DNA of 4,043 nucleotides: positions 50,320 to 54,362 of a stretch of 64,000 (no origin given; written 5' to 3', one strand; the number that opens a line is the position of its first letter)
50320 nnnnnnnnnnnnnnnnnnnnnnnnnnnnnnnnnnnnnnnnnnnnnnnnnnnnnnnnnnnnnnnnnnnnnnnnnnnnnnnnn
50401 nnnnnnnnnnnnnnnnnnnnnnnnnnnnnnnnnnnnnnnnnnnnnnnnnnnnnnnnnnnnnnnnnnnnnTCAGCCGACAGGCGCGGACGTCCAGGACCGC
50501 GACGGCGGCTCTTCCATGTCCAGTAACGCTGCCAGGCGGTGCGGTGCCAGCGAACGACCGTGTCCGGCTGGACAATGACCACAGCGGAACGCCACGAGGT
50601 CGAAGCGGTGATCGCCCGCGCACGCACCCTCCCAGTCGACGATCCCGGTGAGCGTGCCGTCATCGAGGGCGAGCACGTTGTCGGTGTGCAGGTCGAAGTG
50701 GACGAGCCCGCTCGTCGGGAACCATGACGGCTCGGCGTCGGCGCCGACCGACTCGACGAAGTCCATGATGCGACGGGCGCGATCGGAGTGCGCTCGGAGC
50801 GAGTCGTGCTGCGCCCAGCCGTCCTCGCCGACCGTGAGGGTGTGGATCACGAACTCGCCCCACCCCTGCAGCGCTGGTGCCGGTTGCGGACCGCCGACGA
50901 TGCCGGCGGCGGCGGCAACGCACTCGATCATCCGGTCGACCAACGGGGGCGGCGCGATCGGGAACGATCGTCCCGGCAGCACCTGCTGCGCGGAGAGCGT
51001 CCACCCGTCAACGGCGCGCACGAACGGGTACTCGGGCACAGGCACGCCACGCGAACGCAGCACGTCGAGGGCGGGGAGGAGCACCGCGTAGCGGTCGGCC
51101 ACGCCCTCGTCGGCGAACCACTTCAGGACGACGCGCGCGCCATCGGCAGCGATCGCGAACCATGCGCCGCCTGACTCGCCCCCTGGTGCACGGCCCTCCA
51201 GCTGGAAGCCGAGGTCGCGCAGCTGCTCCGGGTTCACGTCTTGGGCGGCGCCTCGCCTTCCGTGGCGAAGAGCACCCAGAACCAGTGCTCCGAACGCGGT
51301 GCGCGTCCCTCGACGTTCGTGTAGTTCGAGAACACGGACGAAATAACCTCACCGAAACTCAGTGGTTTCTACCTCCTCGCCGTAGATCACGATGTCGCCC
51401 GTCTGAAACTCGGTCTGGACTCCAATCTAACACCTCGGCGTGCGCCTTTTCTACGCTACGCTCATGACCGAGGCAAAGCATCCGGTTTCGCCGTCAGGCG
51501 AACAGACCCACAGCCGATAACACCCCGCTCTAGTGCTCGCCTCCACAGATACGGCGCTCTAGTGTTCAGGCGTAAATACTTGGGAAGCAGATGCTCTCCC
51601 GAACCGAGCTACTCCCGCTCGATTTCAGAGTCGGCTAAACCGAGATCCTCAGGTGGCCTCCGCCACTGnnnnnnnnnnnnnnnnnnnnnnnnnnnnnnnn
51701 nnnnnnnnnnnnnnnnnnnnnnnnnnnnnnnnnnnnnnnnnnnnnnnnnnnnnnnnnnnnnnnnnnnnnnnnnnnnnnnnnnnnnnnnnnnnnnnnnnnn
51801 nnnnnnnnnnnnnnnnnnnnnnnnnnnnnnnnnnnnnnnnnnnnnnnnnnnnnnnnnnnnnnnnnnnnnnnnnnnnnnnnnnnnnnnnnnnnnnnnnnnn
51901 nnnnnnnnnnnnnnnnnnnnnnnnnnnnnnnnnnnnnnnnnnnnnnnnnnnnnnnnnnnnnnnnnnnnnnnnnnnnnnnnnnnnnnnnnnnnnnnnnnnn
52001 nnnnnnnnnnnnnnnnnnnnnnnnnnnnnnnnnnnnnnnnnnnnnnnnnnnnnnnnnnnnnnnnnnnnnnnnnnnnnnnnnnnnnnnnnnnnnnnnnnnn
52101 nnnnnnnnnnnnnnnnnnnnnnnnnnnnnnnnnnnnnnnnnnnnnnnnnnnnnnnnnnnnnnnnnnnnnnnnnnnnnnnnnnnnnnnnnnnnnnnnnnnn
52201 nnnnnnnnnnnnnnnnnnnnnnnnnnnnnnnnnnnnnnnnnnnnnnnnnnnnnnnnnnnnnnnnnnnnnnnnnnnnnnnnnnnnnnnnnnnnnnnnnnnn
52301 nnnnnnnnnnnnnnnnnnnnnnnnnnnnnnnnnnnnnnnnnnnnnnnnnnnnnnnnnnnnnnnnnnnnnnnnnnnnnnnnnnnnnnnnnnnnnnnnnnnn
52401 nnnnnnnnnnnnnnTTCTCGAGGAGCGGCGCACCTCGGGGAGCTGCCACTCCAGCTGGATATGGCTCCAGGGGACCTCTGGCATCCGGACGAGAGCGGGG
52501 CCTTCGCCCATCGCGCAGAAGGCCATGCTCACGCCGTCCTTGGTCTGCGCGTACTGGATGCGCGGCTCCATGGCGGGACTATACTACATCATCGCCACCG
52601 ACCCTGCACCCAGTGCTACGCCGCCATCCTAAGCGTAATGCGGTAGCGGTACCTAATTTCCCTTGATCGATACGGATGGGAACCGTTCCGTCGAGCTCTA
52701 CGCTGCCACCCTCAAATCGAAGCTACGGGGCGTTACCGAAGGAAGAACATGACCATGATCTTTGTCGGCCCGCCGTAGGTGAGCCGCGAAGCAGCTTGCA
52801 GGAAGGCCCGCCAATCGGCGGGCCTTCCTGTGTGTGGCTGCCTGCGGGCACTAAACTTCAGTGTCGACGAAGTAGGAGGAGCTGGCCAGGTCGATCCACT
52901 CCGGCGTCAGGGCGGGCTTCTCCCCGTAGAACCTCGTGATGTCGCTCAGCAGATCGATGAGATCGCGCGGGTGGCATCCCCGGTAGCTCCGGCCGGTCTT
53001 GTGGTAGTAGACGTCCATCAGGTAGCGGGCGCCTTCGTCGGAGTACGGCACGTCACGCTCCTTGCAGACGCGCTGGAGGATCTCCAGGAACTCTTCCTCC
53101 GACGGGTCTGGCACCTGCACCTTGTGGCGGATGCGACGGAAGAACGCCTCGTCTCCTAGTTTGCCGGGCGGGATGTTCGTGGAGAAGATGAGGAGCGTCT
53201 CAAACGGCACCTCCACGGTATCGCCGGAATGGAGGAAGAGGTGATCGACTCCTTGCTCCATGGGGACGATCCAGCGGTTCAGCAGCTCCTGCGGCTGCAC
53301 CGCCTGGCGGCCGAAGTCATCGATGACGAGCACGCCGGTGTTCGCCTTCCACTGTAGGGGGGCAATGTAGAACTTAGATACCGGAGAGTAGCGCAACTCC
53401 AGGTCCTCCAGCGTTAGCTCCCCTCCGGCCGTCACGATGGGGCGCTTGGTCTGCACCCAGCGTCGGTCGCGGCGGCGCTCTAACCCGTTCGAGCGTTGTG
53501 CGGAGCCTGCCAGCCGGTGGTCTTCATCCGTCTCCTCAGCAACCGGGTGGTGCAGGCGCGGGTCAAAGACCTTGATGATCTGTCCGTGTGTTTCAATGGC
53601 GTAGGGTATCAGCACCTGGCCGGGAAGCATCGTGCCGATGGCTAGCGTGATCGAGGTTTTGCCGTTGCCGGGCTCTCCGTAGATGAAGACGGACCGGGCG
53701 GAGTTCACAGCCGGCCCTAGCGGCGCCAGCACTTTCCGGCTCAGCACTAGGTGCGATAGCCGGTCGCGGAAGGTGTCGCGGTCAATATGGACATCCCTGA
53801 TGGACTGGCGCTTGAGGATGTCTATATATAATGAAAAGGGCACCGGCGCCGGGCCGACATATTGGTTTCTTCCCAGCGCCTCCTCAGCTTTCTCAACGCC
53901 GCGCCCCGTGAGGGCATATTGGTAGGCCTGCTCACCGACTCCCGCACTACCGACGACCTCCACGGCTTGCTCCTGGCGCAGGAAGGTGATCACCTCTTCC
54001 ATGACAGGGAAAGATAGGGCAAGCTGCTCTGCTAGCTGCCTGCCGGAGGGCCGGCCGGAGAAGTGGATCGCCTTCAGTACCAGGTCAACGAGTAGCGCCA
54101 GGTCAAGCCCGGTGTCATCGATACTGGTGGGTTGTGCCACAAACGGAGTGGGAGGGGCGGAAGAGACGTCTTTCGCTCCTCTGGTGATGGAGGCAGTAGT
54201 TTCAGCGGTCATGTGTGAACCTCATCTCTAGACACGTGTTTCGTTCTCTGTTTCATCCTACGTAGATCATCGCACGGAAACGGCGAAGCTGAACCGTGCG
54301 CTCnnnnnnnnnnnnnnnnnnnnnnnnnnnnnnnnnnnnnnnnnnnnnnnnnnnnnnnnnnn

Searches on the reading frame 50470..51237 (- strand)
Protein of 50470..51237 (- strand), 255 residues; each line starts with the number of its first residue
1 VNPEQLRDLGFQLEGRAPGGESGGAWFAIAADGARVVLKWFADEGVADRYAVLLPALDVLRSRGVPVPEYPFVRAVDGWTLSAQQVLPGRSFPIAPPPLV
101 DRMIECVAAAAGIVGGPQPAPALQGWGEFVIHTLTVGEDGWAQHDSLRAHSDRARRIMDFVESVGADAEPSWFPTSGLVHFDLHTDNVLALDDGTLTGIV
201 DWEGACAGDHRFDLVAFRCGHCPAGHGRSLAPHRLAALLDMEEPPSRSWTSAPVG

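Call 56: search_protein_families(library=pfam, proteins=[window:50470-51237:-], max_evalue=0.00001)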
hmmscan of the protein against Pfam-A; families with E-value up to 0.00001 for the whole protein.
window:50470-51237:- (255 aa): 1 family
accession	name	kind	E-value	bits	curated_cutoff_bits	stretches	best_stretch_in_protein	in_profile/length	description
PF01636.29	APH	-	4.4e-16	59.8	23.2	1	18-216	6-208/239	Phosphotransferase enzyme family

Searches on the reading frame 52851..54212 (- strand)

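Call 3: search_protein_families(library=pfam, proteins=[window:52851-54212:-])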
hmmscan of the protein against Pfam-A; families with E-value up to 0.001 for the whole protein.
window:52851-54212:- (453 aa): 1 family
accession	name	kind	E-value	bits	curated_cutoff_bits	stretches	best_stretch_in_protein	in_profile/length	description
PF13191.12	AAA_16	-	2.8e-06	28.4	32.6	1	163-313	14-154/167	AAA ATPase domain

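Call 17: search_protein_families(library=ncbifam, proteins=[window:52851-54212:-], max_evalue=0.01)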
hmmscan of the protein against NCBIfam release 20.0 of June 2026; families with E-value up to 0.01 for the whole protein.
window:52851-54212:- (453 aa): 4 families
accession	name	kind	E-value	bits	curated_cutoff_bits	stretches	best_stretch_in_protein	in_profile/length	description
NF042959.1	IteA_antiphage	equivalog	0.00011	21.5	510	0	168-196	121-149/367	anti-phage ATPase IteA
NF041006.2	cell_div_CdvC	equivalog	0.0016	17.4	650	0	171-197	133-159/370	cell division protein CdvC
TIGR02881.1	spore_V_K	equivalog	0.0073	15.4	422.95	0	360-406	168-214/261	stage V sporulation protein K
NF038214.1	IS21_help_AAA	equivalog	0.0085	15.8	200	0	169-194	87-112/232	IS21-like element helper ATPase IstB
